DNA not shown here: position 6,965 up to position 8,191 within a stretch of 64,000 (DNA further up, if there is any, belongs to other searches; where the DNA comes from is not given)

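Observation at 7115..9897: HprK-like kinase, rSAM/SPASM, PqqD and a Cys-peptide cassette translationally coupled to the Wzc BY-kinase of a polysaccharide locus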

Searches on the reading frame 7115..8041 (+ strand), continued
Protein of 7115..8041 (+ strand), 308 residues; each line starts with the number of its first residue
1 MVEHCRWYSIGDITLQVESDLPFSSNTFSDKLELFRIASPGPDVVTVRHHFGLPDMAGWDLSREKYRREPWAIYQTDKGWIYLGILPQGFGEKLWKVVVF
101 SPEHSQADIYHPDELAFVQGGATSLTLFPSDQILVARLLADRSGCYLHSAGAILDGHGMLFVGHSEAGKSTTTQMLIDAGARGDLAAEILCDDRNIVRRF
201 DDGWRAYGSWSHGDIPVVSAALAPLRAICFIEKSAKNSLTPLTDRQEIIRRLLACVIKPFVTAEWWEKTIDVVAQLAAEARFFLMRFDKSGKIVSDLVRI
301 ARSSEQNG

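Call 25: search_solved_structures(query=A1, max_evalue=10, show_alignments=2)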
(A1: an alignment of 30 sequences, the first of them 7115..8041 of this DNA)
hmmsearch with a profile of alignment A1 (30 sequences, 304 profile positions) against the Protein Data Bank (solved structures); distinct sequences matched with E-value up to 10: 62 (the best 60 are shown).
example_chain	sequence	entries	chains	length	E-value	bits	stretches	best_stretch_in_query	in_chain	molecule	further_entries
6fn1_A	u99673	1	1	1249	0.0016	21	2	156-190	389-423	Human-mouse chimeric ABCB1 (ABCBHM)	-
6fn4_A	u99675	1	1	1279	0.0017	20.9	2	156-190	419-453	Apo form of Human-mouse chimeric ABCB1 (ABCB1HM) in complex with Antigen binding fragment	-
6c2u_A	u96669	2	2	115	0.0025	20.4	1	159-206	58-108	phosphate-loop protein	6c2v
9oe1_A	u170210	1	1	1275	0.0035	19.9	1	153-188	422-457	ATP-binding cassette, sub-family B (MDR/TAP), member 4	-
9ody_A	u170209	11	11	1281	0.0036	19.9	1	153-188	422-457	ATP-binding cassette, sub-family B (MDR/TAP), member 4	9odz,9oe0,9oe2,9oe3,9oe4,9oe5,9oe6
8sa0_A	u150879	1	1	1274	0.0055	19.3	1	155-198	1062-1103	ATP-dependent translocase ABCB1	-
6qex_A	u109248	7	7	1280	0.0056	19.2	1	155-198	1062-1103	Multidrug resistance protein 1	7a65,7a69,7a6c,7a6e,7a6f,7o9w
8gmg_A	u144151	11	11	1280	0.0056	19.2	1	155-198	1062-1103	ATP-dependent translocase ABCB1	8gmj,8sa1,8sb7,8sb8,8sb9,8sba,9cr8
6c0v_A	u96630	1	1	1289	0.0056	19.2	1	155-198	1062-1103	Multidrug resistance protein 1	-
8y6h_A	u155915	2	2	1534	0.0083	18.7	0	155-198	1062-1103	ATP-dependent translocase ABCB1,mNeonGreen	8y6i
9nfi_A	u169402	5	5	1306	0.016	17.8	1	155-191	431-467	Permeability Glycoprotein (P-gp)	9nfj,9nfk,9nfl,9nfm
5ko2_A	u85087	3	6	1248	0.022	17.3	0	156-190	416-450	Multidrug resistance protein 1A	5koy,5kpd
6q81_A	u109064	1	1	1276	0.023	17.2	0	156-190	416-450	P-glycoprotein (ABCB1)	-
6ujt_A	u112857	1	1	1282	0.023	17.2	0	156-190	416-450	ATP-dependent translocase ABCB1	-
6ujw_A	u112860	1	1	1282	0.023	17.2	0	156-190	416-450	ATP-dependent translocase ABCB1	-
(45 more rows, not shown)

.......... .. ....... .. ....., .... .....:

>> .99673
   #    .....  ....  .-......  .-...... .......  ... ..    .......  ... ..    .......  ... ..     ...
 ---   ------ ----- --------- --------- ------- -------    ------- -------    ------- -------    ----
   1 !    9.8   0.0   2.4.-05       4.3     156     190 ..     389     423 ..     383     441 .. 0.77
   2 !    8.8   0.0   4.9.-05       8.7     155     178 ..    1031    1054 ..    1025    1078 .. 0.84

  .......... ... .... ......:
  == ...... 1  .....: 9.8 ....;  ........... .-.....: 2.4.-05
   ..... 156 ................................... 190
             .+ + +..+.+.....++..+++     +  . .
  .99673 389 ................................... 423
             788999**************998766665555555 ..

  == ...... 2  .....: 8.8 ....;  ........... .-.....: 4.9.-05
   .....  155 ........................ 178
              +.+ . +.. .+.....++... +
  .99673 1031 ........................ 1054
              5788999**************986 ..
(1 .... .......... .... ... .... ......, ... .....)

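Call 26: find_related_loci(query=A1, collection=genome_contigs, flank=10000)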
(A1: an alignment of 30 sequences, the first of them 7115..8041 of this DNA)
Query A1 (308 aa) in genome_contigs; peptide patterns used: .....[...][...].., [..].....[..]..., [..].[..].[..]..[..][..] (x = any residue, [..] = any of these).
600 stretches matched a pattern (row limit reached: there are more); 248 encode a relative of the query (tblastn E <= 1e-3); the best 80 are kept; 80 distinct loci.
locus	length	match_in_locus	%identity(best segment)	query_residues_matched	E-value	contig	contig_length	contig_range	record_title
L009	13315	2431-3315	81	1-299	1e-165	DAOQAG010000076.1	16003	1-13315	MAG TPA_asm: bacterium isolate AMR_MDS_1268 NODE_3900_length_16003_cov_7.217143, whole genome shotgun sequence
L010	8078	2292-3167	81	6-297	7e-165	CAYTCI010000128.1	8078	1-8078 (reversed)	MAG TPA_asm: uncultured Cytophagia bacterium isolate SRP220891_co4_34 genome assembly, contig: NODE_15966_length_8078_co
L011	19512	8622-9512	78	1-301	6e-163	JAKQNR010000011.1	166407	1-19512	MAG: bacterium isolate USDV_metabat.161 k141_1610997, whole genome shotgun sequence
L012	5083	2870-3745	68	6-297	6e-137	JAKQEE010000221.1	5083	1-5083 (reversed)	MAG: Pseudomonadota bacterium isolate USDE_maxbin.087_sub k141_178725, whole genome shotgun sequence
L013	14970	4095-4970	68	6-297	2e-135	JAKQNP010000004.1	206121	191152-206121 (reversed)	MAG: bacterium isolate USDV_metabat.15 k141_496975, whole genome shotgun sequence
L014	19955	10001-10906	58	1-300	2e-120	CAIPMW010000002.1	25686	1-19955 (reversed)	MAG: uncultured Chlorobiaceae bacterium isolate Umea1_bin-1492 genome assembly, contig: bin-1492:002/117, whole genome s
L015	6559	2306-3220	59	1-307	7e-120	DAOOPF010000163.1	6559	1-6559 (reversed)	MAG TPA_asm: bacterium isolate AMR_MDS_2604 NODE_14325_length_6559_cov_12.286285, whole genome shotgun sequence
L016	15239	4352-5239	58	3-298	3e-112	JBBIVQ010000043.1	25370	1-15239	MAG: Deltaproteobacteria bacterium isolate RSF170216_bin_80 NODE_1062_length_25370_cov_2.34596, whole genome shotgun seq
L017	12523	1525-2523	52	1-302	1e-109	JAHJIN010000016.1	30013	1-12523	MAG: Chloroflexota bacterium isolate Modern_marine_rock_biofilm.mb.101 Modern_marine_roc.mb.101_k141_21689, whole genome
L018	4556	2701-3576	56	1-297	1e-107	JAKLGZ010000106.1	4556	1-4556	MAG: Methanoregula sp. isolate RA.bin51 RA.bin51_106, whole genome shotgun sequence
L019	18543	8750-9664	51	2-304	6e-107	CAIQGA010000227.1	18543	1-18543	MAG: uncultured Chlorobiaceae bacterium isolate Day6-4_bin-310 genome assembly, contig: bin-310:227/234, whole genome sh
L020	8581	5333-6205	55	3-300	6e-107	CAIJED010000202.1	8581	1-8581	uncultured Methanomicrobiales archaeon isolate AM5_bin-0447 genome assembly, contig: bin-0447:202/401, whole genome shot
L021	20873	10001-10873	54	3-300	3e-106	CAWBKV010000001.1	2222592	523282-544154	MAG: Methanotrichaceae archaeon isolate MFD04492.bin.1.23 genome assembly, contig: contig_4898, whole genome shotgun seq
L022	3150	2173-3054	52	6-299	5e-108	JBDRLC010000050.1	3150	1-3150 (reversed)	MAG: Candidatus Omnitrophota bacterium isolate MEGAHIT-group-1.759 k141_3093348, whole genome shotgun sequence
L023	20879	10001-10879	53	4-303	7e-105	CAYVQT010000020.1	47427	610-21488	MAG TPA_asm: uncultured Dehalococcoidia bacterium isolate binchicken_co334_130 genome assembly, contig: NODE_1128_length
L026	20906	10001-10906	51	3-300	3e-105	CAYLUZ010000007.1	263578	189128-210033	MAG TPA_asm: uncultured Leptolinea sp. isolate SRP302447_co2_431 genome assembly, contig: NODE_144_length_263578_cov_25.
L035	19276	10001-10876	52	2-300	1e-99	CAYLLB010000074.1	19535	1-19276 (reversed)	MAG TPA_asm: uncultured Solibacteraceae bacterium isolate SRP167436_co1_335 genome assembly, contig: NODE_4329_length_19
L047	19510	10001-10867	49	3-297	4e-100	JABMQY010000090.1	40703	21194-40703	MAG: Candidatus Saganbacteria bacterium isolate bin.294 k141_5120652, whole genome shotgun sequence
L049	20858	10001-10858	51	2-295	1e-93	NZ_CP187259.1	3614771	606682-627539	Methanocella sp. MCL-LM chromosome, complete genome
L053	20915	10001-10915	49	3-297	1e-92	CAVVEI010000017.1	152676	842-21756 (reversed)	MAG: uncultured Actinomycetes bacterium isolate MFD04716.bin.2.57 genome assembly, contig: contig_70298, whole genome sh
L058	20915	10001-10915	50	4-302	3e-92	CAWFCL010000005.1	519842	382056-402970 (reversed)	MAG: uncultured Actinomycetes bacterium isolate MFD04716.bin.2.190 genome assembly, contig: contig_33566, whole genome s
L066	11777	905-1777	48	3-300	2e-89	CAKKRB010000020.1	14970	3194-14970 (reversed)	Omnitrophica bacterium GWA2_41_15 isolate Hainich-H43-bin222-1 genome assembly, contig: H43-bin222_1_Hain_H43_02um_R3_22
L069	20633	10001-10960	44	6-299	4e-89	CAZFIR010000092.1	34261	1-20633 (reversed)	MAG TPA_asm: uncultured Thermodesulfobacteriota bacterium isolate SRP185410_co1_332 genome assembly, contig: k141_242887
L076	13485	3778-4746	42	2-299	2e-85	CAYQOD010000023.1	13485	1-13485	MAG TPA_asm: uncultured Thermodesulfobacteriota bacterium isolate binchicken_co252_14 genome assembly, contig: NODE_604_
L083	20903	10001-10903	43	6-307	8e-84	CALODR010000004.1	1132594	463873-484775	MAG: uncultured bacterium isolate HOU_bin.0035 genome assembly, contig: contig_5608, whole genome shotgun sequence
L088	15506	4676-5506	44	4-287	3e-82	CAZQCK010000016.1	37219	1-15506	MAG TPA_asm: uncultured Desulfobacterales bacterium isolate SRP141376_co1_390 genome assembly, contig: NODE_2626_length_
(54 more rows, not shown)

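Call 32: predict_structure(alignment_id=A1)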
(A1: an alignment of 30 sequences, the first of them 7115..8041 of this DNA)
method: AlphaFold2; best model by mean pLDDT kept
length: 308 residues; sequences in the alignment: 30
mean_pLDDT: 91.5   pTM: 0.88
mean pLDDT of the five models: 91.5, 90.7, 90.6, 88.5, 87.6
residues with pLDDT >= 90: 242; 70-90: 52; 50-70: 11; < 50: 3
segments of 3 or more residues with pLDDT < 50: 306-308
pLDDT, mean of each block of 10 residues (from residue 1): 94 98 95 96 97 92 90 93 78 81 95 94 90 91 95 96 88 93 94 95 96 83 97 93 98 87 89 98 93 92 63
secondary structure, 60 per line:
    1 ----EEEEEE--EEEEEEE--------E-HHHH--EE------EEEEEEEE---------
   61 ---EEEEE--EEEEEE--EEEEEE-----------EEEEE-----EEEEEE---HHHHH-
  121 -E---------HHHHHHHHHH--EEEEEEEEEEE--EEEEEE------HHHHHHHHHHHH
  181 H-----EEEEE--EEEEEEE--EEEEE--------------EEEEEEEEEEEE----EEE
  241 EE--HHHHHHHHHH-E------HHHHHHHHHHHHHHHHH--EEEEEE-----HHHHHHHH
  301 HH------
elements in order: E5-10 E13-19 H30-33 E44-51 E64-68 E71-76 E79-84 E96-100 E106-111 H115-119 H132-141 E144-154 E157-162 H169-181 E187-191 E194-200 E203-207 E222-233 E238-242 H245-254 H263-279 E282-287 H293-302
